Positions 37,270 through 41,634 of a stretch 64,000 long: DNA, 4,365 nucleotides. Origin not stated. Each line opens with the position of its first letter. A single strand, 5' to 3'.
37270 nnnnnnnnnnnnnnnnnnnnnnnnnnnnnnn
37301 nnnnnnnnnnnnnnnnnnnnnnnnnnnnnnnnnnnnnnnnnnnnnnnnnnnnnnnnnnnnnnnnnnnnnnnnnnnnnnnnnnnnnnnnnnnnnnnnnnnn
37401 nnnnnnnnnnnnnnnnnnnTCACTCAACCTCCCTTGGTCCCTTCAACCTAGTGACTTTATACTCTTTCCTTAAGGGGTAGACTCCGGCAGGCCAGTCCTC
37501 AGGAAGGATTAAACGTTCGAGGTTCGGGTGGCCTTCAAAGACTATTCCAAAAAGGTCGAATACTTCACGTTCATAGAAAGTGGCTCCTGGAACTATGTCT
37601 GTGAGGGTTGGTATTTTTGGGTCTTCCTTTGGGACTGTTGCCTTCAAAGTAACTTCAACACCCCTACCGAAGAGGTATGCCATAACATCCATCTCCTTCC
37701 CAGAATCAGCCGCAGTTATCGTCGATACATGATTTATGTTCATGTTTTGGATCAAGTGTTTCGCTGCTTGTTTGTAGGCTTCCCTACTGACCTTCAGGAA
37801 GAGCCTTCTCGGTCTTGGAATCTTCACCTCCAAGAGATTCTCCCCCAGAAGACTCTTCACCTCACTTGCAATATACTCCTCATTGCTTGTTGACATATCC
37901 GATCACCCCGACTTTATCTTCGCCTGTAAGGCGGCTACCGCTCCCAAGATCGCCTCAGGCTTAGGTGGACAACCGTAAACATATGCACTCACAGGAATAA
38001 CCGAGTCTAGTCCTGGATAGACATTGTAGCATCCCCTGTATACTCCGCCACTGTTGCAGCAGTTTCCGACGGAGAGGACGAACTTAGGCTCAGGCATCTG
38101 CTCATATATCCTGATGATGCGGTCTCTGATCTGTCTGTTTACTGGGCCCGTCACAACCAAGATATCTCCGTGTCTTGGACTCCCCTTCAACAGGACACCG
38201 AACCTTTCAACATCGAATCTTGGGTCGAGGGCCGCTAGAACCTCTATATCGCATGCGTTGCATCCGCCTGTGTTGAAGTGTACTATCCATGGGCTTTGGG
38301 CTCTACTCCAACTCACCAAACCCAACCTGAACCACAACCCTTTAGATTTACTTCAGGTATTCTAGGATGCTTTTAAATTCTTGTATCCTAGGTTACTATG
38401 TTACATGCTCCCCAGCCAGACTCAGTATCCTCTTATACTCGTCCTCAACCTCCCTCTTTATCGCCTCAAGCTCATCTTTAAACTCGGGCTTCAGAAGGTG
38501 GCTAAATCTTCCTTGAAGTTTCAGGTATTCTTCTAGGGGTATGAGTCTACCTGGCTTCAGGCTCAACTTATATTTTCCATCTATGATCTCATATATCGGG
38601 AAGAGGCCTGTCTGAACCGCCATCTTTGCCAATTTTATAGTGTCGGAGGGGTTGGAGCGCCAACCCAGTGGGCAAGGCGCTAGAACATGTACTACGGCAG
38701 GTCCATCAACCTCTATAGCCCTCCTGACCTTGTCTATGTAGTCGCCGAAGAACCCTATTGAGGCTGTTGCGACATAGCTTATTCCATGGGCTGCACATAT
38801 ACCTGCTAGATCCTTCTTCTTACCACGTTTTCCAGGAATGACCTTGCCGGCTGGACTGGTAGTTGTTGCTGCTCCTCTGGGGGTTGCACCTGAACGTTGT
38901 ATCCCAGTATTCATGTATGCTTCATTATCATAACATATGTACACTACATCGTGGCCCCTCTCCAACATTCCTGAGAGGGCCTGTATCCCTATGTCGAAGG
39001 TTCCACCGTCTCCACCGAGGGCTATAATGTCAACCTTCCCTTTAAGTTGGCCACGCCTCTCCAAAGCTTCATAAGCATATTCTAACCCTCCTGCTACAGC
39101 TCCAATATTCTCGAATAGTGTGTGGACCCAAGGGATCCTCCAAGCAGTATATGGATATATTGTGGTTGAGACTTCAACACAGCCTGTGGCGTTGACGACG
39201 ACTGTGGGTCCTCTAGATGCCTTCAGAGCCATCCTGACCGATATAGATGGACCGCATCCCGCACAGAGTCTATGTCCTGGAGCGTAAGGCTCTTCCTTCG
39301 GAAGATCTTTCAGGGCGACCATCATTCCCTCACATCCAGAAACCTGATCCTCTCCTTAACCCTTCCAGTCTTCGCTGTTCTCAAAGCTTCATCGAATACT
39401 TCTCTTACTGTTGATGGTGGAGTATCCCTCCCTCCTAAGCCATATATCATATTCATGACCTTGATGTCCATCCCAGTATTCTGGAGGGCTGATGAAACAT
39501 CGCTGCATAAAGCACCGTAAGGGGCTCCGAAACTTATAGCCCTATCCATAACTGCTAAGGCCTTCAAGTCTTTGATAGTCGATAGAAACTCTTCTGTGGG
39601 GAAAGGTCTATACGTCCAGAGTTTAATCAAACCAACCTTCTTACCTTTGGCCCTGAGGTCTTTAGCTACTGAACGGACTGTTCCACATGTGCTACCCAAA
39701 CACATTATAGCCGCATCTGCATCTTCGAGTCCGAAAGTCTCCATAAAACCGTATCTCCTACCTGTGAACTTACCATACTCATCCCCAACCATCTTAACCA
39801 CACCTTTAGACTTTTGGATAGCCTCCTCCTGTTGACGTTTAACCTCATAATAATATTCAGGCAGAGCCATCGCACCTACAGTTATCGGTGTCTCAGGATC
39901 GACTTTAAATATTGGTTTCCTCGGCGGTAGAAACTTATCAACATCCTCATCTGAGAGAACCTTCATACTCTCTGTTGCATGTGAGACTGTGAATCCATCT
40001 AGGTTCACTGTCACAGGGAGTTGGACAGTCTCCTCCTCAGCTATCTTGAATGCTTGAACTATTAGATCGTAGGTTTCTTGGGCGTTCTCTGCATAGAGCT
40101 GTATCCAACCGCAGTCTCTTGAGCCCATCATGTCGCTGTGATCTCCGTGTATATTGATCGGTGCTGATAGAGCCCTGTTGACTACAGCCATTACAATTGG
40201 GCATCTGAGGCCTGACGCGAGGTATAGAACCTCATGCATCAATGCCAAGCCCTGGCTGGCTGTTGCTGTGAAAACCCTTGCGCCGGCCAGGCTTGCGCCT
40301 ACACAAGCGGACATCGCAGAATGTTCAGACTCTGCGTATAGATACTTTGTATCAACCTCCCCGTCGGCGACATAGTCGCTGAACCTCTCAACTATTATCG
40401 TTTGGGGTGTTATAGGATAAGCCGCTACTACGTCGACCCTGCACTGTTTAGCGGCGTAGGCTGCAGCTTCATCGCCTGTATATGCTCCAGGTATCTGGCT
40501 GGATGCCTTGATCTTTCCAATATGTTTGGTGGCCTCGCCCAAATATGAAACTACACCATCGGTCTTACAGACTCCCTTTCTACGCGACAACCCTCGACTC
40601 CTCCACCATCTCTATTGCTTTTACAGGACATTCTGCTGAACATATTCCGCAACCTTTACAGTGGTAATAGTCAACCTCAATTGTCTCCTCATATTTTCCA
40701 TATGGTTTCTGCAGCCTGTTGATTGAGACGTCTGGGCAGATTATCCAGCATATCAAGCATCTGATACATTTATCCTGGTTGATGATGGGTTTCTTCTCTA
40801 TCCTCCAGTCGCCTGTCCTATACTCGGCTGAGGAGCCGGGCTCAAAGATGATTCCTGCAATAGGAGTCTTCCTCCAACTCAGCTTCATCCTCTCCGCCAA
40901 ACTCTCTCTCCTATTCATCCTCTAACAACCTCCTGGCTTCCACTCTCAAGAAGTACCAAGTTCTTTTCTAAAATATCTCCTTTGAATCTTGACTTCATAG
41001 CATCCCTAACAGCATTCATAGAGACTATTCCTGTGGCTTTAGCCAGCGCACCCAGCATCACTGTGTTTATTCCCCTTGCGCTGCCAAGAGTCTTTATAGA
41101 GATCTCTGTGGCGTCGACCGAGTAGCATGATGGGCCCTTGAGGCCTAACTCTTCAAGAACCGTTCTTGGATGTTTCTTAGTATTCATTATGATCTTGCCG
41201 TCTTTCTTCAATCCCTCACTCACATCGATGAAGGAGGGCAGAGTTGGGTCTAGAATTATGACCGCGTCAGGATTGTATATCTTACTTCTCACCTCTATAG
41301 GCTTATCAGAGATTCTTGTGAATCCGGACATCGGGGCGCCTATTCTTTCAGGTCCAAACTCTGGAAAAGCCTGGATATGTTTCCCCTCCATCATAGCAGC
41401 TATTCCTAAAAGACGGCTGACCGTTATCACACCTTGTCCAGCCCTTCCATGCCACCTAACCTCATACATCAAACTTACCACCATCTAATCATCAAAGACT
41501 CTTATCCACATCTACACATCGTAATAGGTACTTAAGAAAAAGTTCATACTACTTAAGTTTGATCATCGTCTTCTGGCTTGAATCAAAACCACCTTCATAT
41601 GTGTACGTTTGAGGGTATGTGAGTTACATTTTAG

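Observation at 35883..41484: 2-oxoacid:ferredoxin oxidoreductase and a group-4 [NiFe]-hydrogenase core in one gene string with no membrane subunit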

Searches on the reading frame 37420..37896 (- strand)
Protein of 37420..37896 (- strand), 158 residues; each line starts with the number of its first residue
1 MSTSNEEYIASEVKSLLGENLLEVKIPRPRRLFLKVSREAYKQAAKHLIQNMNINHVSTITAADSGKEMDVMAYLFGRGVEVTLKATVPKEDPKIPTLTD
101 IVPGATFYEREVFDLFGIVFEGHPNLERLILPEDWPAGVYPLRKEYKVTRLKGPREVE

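Call 3: search_protein_families(library=pfam, proteins=[window:37420-37896:-], max_evalue=0.01)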
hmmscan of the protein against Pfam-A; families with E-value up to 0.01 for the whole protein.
window:37420-37896:- (158 aa): 1 family
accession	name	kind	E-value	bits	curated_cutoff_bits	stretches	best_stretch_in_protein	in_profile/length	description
PF00329.25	Complex1_30kDa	-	1.5e-32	113.2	22.5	1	35-149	2-121/124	Respiratory-chain NADH dehydrogenase, 30 Kd subunit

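Call 28: search_protein_families(library=ncbifam, proteins=[window:37420-37896:-], max_evalue=0.00001)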
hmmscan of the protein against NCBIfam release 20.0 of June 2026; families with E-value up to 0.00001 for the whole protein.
window:37420-37896:- (158 aa): 17 families
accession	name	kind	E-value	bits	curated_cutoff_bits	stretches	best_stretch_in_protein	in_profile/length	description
TIGR01961.1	NuoC_fam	subfamily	5.8e-25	88.2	122.45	1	36-149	5-121/122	NADH (or F420H2) dehydrogenase, subunit C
NF040611.1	F420_dehyd_FpoC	exception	3.6e-23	82.2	220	1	9-148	6-148/158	F420H2 dehydrogenase subunit FpoC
NF005832.0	PRK07735.1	equivalog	6.7e-23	81.6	431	1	34-147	309-424/430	NADH-quinone oxidoreductase subunit C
NF004737.0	PRK06074.2-4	equivalog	3.3e-22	79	144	1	50-150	31-128/150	NADH-quinone oxidoreductase subunit C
NF004735.0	PRK06074.2-2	equivalog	5.1e-22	78.5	176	1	13-147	10-147/158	NADH-quinone oxidoreductase subunit C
NF005856.0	PRK07785.1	equivalog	2.9e-21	76.5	224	1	32-147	102-223/246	NADH-quinone oxidoreductase subunit C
NF004734.0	PRK06074.2-1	equivalog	3.3e-21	76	169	1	9-149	5-152/164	NADH-quinone oxidoreductase subunit C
NF009141.0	PRK12494.1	equivalog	7.9e-20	71.4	175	1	78-146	97-163/175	NAD(P)H-quinone oxidoreductase subunit J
NF009808.0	PRK13292.1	equivalog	2.5e-19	68.6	1156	1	75-148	304-375/791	NADH-quinone oxidoreductase subunit B/C/D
NF008728.0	PRK11742.1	equivalog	2.9e-18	65.6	840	1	76-148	104-174/598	NADH-quinone oxidoreductase subunit C/D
NF004733.0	PRK06074.1-5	equivalog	1.5e-15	57.4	225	1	8-149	8-152/203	NADH-quinone oxidoreductase subunit C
NF006304.0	PRK08491.1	equivalog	3.5e-15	56.3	228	1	64-147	93-175/263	NADH-quinone oxidoreductase subunit C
NF004736.0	PRK06074.2-3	equivalog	8.1e-14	51.7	239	1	22-148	32-159/183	NADH-quinone oxidoreductase subunit C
NF004738.0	PRK06074.2-5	equivalog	1.1e-13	51.2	198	1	20-148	18-151/174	NADH-quinone oxidoreductase subunit C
NF004730.0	PRK06074.1-1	equivalog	2.4e-13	50.4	193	1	38-148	47-158/200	NADH-quinone oxidoreductase subunit C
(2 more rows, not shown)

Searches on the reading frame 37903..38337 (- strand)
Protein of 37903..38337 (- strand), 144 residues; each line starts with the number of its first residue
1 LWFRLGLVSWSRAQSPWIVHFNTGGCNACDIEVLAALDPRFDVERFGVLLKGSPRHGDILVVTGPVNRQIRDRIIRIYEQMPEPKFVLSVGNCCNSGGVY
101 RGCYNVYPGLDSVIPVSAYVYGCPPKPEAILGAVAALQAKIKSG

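Call 3: search_protein_families(library=pfam, proteins=[window:37903-38337:-], max_evalue=0.01)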
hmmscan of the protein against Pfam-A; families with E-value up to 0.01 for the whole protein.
window:37903-38337:- (144 aa): 1 family
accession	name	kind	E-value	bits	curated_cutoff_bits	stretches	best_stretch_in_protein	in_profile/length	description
PF01058.29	Oxidored_q6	-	6.2e-27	94.3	27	1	26-137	1-128/128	NADH ubiquinone oxidoreductase, 20 Kd subunit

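Call 28: search_protein_families(library=ncbifam, proteins=[window:37903-38337:-], max_evalue=0.00001)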
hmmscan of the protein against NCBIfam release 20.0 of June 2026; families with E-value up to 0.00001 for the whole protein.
window:37903-38337:- (144 aa): 11 families
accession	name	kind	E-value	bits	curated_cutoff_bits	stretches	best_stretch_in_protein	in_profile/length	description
NF005012.1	PRK06411.1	subfamily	2.4e-46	157.3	116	1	7-143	27-160/166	NADH-quinone oxidoreductase subunit NuoB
TIGR01957.1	nuoB_fam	subfamily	5.3e-43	146.4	142.7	1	7-143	10-144/145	NADH-quinone oxidoreductase subunit B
NF011394.0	PRK14819.1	equivalog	1.3e-40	139.7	312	1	8-142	25-157/264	NADH-quinone oxidoreductase subunit B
NF009808.0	PRK13292.1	equivalog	1.3e-39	135.7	1156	1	7-143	18-151/791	NADH-quinone oxidoreductase subunit B/C/D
NF011388.0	PRK14813.1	equivalog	7.4e-39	133.6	294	1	8-142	22-154/189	NADH dehydrogenase subunit B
NF011393.0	PRK14818.1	equivalog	9.1e-39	132.7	255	1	7-143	24-157/173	NADH dehydrogenase subunit B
NF011390.0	PRK14815.1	equivalog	9.6e-38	129.3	281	1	8-142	27-158/183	NADH dehydrogenase subunit B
NF011391.0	PRK14816.1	equivalog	2e-33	115.7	283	1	7-142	45-178/196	NADH-quinone oxidoreductase subunit B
NF011395.0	PRK14820.1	equivalog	7.5e-33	113.8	263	1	8-142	27-158/180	NADH-quinone oxidoreductase subunit B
NF011389.0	PRK14814.1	equivalog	1.4e-31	109.7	285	1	7-143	26-159/186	NADH dehydrogenase subunit B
NF011392.0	PRK14817.1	equivalog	1.2e-30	106.6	271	1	9-142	31-161/182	NADH-quinone oxidoreductase subunit B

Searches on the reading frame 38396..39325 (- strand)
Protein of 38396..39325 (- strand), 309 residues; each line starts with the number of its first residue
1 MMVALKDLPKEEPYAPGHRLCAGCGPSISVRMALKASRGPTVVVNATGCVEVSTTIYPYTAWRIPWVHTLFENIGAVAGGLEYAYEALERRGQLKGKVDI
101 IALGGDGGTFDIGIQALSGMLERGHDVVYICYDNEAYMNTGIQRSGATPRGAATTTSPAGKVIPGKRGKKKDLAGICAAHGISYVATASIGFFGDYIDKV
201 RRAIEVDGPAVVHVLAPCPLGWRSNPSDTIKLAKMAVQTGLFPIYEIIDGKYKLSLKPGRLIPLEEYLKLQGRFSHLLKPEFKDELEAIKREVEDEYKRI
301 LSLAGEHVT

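Call 3: search_protein_families(library=pfam, proteins=[window:38396-39325:-], max_evalue=0.01)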
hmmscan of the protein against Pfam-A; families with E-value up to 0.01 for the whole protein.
window:38396-39325:- (309 aa): 1 family
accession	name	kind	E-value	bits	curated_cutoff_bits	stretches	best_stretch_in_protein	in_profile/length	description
PF02775.26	TPP_enzyme_C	-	7e-20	71.8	21.9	1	47-214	2-151/151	Thiamine pyrophosphate enzyme, C-terminal TPP binding domain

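Call 28: search_protein_families(library=ncbifam, proteins=[window:38396-39325:-], max_evalue=0.00001)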
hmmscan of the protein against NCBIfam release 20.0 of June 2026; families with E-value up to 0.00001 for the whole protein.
window:38396-39325:- (309 aa): 10 families
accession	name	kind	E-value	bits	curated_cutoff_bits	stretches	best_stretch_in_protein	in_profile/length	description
NF008819.1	PRK11865.1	equivalog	9.2e-117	389.6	405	1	4-299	4-295/300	pyruvate synthase subunit PorB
NF045792.1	OxalOxredbeta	equivalog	1.1e-96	323.6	590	1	3-288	6-294/311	oxalate oxidoreductase subunit beta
NF008818.0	PRK11864.1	subfamily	1.2e-96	323.4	405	1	2-304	2-296/300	3-methyl-2-oxobutanoate dehydrogenase subunit beta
NF045766.1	PhenlGlyoxDHPadI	equivalog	2e-60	204.8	700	1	10-305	148-438/443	NADH-dependent phenylglyoxylate dehydrogenase subunit beta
TIGR02176.1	pyruv_ox_red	equivalog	6.8e-26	90.4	911.35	1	100-299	956-1161/1167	pyruvate:ferredoxin (flavodoxin) oxidoreductase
NF008820.0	PRK11866.1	equivalog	2.5e-13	50.1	402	1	96-219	84-202/287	2-oxoacid ferredoxin oxidoreductase subunit beta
TIGR02177.1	PorB_KorB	subfamily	6.5e-12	45.5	261.9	1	97-219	71-188/286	2-oxoacid:acceptor oxidoreductase, beta subunit, pyruvate/2-ketoisovalerate family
NF008821.0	PRK11869.1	equivalog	4.3e-08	32.4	438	1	98-220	85-202/286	2-oxoacid ferredoxin oxidoreductase subunit beta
NF041171.1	Oxoac_fdxbeta_Archa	equivalog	5.1e-08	32.5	423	1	34-219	25-190/296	2-oxoacid:ferredoxin oxidoreductase subunit beta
TIGR03336.1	IOR_alpha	equivalog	1.4e-07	30.2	650.9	1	19-224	357-537/595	indolepyruvate ferredoxin oxidoreductase subunit alpha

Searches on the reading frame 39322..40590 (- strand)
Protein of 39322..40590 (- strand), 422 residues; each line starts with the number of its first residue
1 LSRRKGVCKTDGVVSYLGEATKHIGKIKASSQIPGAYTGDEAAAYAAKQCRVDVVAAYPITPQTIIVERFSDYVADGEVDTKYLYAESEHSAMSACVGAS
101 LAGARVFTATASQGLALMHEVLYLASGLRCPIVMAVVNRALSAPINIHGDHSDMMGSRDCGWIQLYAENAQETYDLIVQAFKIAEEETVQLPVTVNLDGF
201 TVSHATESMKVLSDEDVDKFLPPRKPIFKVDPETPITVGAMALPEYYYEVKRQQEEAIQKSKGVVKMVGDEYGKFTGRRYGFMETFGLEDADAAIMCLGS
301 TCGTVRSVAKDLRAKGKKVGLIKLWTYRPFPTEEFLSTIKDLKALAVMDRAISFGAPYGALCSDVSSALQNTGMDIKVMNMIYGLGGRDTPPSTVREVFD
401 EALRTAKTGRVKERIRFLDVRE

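Call 3: search_protein_families(library=pfam, proteins=[window:39322-40590:-], max_evalue=0.01)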
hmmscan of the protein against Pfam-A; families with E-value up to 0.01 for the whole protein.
window:39322-40590:- (422 aa): 3 families
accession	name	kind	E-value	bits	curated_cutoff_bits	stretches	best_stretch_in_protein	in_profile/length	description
PF01855.24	POR_N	-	1.7e-77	260.7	27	1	46-268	2-229/231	Pyruvate flavodoxin/ferredoxin oxidoreductase, thiamine diP-bdg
PF17147.9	PFOR_II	-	1.2e-28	99.9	27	1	291-393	1-100/102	Pyruvate:ferredoxin oxidoreductase core domain II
PF02780.25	Transketolase_C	-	6.1e-06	26.6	25.9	1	290-393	9-107/124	Transketolase, C-terminal domain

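Call 28: search_protein_families(library=ncbifam, proteins=[window:39322-40590:-], max_evalue=0.00001)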
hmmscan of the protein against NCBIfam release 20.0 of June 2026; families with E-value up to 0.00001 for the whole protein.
window:39322-40590:- (422 aa): 13 families
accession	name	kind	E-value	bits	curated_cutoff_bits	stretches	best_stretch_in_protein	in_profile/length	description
NF040682.1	PorA_Arch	equivalog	1.7e-150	501.3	550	1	38-422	7-387/387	pyruvate synthase subunit PorA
NF007201.0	PRK09622.1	equivalog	8.1e-128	426.8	590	1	37-415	13-391/405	2-oxoacid:ferredoxin oxidoreductase subunit alpha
NF006233.0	PRK08367.1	equivalog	6.3e-125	417.1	625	1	38-421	8-390/394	pyruvate ferredoxin oxidoreductase subunit alpha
NF006232.0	PRK08366.1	equivalog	8.7e-115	383.5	646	1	38-418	11-390/394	2-ketoisovalerate ferredoxin oxidoreductase subunit alpha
NF045764.1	PhenlGlyoxDHPadG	equivalog_domain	4.1e-91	305.4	700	1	38-410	6-387/398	NADH-dependent phenylglyoxylate dehydrogenase subunit alpha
NF045791.1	OxalOxredalpha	equivalog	2.3e-81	273.9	500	1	38-414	8-387/395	oxalate oxidoreductase subunit alpha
TIGR02176.1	pyruv_ox_red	equivalog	6.4e-64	216.4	911.35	1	38-405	5-381/1167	pyruvate:ferredoxin (flavodoxin) oxidoreductase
NF006412.0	PRK08659.1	equivalog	4.9e-40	137.9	411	1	38-349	9-333/378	2-oxoacid:acceptor oxidoreductase subunit alpha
NF005507.0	PRK07119.1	subfamily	4.1e-33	114.7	399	1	38-381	8-330/352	3-methyl-2-oxobutanoate dehydrogenase subunit VorB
TIGR03710.1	OAFO_sf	subfamily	7.5e-31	107.3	482.75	1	36-348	195-520/561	2-oxoacid:acceptor oxidoreductase subunit alpha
NF007206.0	PRK09627.1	equivalog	2.7e-24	85.8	579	1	38-226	7-196/375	2-oxoglutarate synthase subunit alpha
NF041170.1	Oxoac_fdxalpha_Archa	equivalog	1.5e-18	66.5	800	1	35-201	236-415/636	2-oxoacid:ferredoxin oxidoreductase subunit alpha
TIGR03336.1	IOR_alpha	equivalog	2e-10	39.6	650.9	1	39-254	7-212/595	indolepyruvate ferredoxin oxidoreductase subunit alpha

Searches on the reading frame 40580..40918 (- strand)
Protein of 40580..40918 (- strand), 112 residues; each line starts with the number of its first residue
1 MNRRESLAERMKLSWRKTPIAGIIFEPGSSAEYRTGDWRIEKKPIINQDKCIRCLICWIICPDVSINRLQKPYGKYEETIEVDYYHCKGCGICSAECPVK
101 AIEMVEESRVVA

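Call 3: search_protein_families(library=pfam, proteins=[window:40580-40918:-], max_evalue=0.01)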
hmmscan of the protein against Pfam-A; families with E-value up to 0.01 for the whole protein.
window:40580-40918:- (112 aa): 11 families
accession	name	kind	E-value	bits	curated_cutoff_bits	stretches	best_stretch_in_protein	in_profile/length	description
PF14697.11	Fer4_21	-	1.4e-11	44.8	35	1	45-104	2-59/59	4Fe-4S dicluster domain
PF00037.32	Fer4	-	2.3e-11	43.5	21.1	2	80-103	1-24/24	4Fe-4S binding domain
PF13237.11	Fer4_10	-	3.5e-10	40.1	25.5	2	43-98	1-53/53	4Fe-4S dicluster domain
PF12838.12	Fer4_7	-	5.6e-10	40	27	2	50-101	1-52/52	4Fe-4S dicluster domain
PF12797.12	Fer4_2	-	1.6e-07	31.2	24.5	2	80-99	3-22/22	4Fe-4S binding domain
PF12837.12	Fer4_6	-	1.9e-07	31.1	25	2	80-102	2-24/24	4Fe-4S binding domain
PF13484.11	Fer4_16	-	3.3e-06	28.2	30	1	86-105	1-20/66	4Fe-4S double cluster binding domain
PF13187.11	Fer4_9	-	1.9e-05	25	27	1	50-102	1-52/52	4Fe-4S dicluster domain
PF13183.11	Fer4_8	-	0.00026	21.9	27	1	49-100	3-67/68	4Fe-4S dicluster domain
PF25160.1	LdpA_Fe-S-bd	-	0.00026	21.1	27.6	1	57-106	9-47/49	LdpA Fe-S cluster-binding domain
PF12800.12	Fer4_4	-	0.00059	20.4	24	0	49-62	2-15/17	4Fe-4S binding domain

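Call 28: search_protein_families(library=ncbifam, proteins=[window:40580-40918:-], max_evalue=0.00001)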
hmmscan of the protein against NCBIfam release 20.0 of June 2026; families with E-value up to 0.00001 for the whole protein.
window:40580-40918:- (112 aa): 34 families (the best 25 are shown)
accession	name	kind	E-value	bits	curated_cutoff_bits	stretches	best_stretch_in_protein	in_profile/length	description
NF040684.1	PorD_Arch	equivalog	9.9e-29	99.3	120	1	19-107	3-84/85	pyruvate synthase subunit PorD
TIGR02179.1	PorD_KorD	subfamily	3.6e-28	97.5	60.05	1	25-107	2-77/78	2-oxoacid:acceptor oxidoreductase, delta subunit, pyruvate/2-ketoisovalerate family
NF007203.0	PRK09624.1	equivalog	2.3e-24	85.6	171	1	15-108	19-104/105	pyuvate ferredoxin oxidoreductase subunit delta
NF045790.1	OxalOxreddelta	equivalog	1.5e-22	80.2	230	1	8-107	219-311/316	oxalate oxidoreductase subunit delta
NF007202.0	PRK09623.1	equivalog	8.1e-22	77.5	166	1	30-108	33-104/105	3-methyl-2-oxobutanoate dehydrogenase subunit delta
NF007204.0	PRK09625.1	equivalog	3.5e-21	75.6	125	1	29-107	40-113/133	pyruvate flavodoxin oxidoreductase subunit delta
NF045763.1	PhenlGlyoxDHPadF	equivalog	2.4e-16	59.7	150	1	33-102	16-77/78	NADH-dependent phenylglyoxylate dehydrogenase subunit delta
NF006183.0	PRK08318.1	equivalog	8.8e-12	44.5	335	1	37-107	330-400/422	NAD-dependent dihydropyrimidine dehydrogenase subunit PreA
TIGR01971.1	NuoI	subfamily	3.1e-11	42.9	113.05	1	37-107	32-103/121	NADH-quinone oxidoreductase, chain I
NF042987.1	OGOR_delta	exception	7.2e-11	42.1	125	0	79-107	25-53/89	2-oxoglutarate ferredoxin oxidoreductase subunit delta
NF009410.0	PRK12771.1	subfamily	4.6e-10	38.7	516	1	50-107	513-565/566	NAD(P)-binding protein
NF040770.1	hetero_SS_HdrA2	exception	8e-10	37.5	1100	1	44-106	572-627/777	CoB-CoM heterodisulfide reductase HdrA2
NF042909.1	FMH_DH_FwdF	exception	2.8e-09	36.5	375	1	46-105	135-198/336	tungsten-dependent formylmethanofuran dehydrogenase subunit FwdF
TIGR03294.1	FrhG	equivalog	4.6e-09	36.3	245.5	0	86-108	175-197/228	coenzyme F420 hydrogenase subunit gamma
NF038196.1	ferrodoxin_EFR1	subfamily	6.3e-09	36.2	75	1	67-108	167-207/242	EFR1 family ferrodoxin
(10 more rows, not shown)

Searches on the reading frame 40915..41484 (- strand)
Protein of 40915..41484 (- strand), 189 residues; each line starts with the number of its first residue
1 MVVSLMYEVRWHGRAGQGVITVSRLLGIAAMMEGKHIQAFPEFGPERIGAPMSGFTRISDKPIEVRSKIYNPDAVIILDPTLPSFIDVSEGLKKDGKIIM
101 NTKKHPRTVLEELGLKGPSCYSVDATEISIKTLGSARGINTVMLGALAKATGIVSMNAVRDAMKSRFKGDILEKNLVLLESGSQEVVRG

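Call 3: search_protein_families(library=pfam, proteins=[window:40915-41484:-], max_evalue=0.01)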
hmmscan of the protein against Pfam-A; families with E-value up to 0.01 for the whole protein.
window:40915-41484:- (189 aa): 1 family
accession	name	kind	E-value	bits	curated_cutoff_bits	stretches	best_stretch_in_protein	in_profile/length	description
PF01558.24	POR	-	1.2e-39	136.6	27.4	1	15-183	1-172/173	Pyruvate ferredoxin/flavodoxin oxidoreductase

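Call 28: search_protein_families(library=ncbifam, proteins=[window:40915-41484:-], max_evalue=0.00001)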
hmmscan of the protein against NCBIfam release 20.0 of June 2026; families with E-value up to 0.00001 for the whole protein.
window:40915-41484:- (189 aa): 19 families
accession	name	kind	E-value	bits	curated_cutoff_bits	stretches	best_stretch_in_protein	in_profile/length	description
TIGR02175.1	PorC_KorC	subfamily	4.2e-59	199.3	81.1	1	6-186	1-175/177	2-oxoacid:acceptor oxidoreductase, gamma subunit, pyruvate/2-ketoisovalerate family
NF040683.1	PorC_Meth_Thtga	equivalog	4.9e-57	192.5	270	1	6-185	1-172/177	pyruvate synthase subunit PorC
NF006321.0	PRK08534.1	equivalog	3.7e-56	189.7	225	1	6-182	1-173/181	pyruvate ferredoxin oxidoreductase subunit gamma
NF010632.0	PRK14029.1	equivalog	1e-52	178.5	335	1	6-176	1-170/185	pyruvate/ketoisovalerate ferredoxin oxidoreductase subunit gamma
NF045762.1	PhenlGlyoxDHPadE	equivalog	4.7e-44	150.5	300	1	6-186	1-179/187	NADH-dependent phenylglyoxylate dehydrogenase subunit gamma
NF004497.0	PRK05844.1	equivalog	2.2e-31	108.9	243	1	6-180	1-179/186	pyruvate flavodoxin oxidoreductase subunit gamma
NF006323.0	PRK08537.1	equivalog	1.5e-18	66.8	235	1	8-185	4-177/181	2-oxoacid:ferredoxin oxidoreductase subunit gamma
NF045790.1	OxalOxreddelta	equivalog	1.2e-16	60.8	230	1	25-164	34-191/316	oxalate oxidoreductase subunit delta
TIGR03710.1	OAFO_sf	subfamily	2.9e-14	52.6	482.75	1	9-185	4-172/561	2-oxoacid:acceptor oxidoreductase subunit alpha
NF005323.0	PRK06853.1-3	equivalog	1.8e-13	50.9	238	1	8-186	8-195/197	indolepyruvate oxidoreductase subunit beta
NF005322.0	PRK06853.1-2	equivalog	1.5e-11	44.5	237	1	12-185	11-192/197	indolepyruvate oxidoreductase subunit beta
TIGR03334.1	IOR_beta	equivalog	7.9e-11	42.3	205.8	1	11-183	5-188/189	indolepyruvate ferredoxin oxidoreductase subunit beta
NF005324.0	PRK06853.1-4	equivalog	1.5e-10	41.2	222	1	12-184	8-187/196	indolepyruvate oxidoreductase subunit beta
NF005325.0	PRK06853.1-5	equivalog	1.2e-09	38.2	230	1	16-184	13-189/192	indolepyruvate oxidoreductase subunit beta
NF006211.0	PRK08338.1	equivalog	1.3e-08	34.6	239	1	9-184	3-166/170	2-oxoacid:ferredoxin oxidoreductase subunit gamma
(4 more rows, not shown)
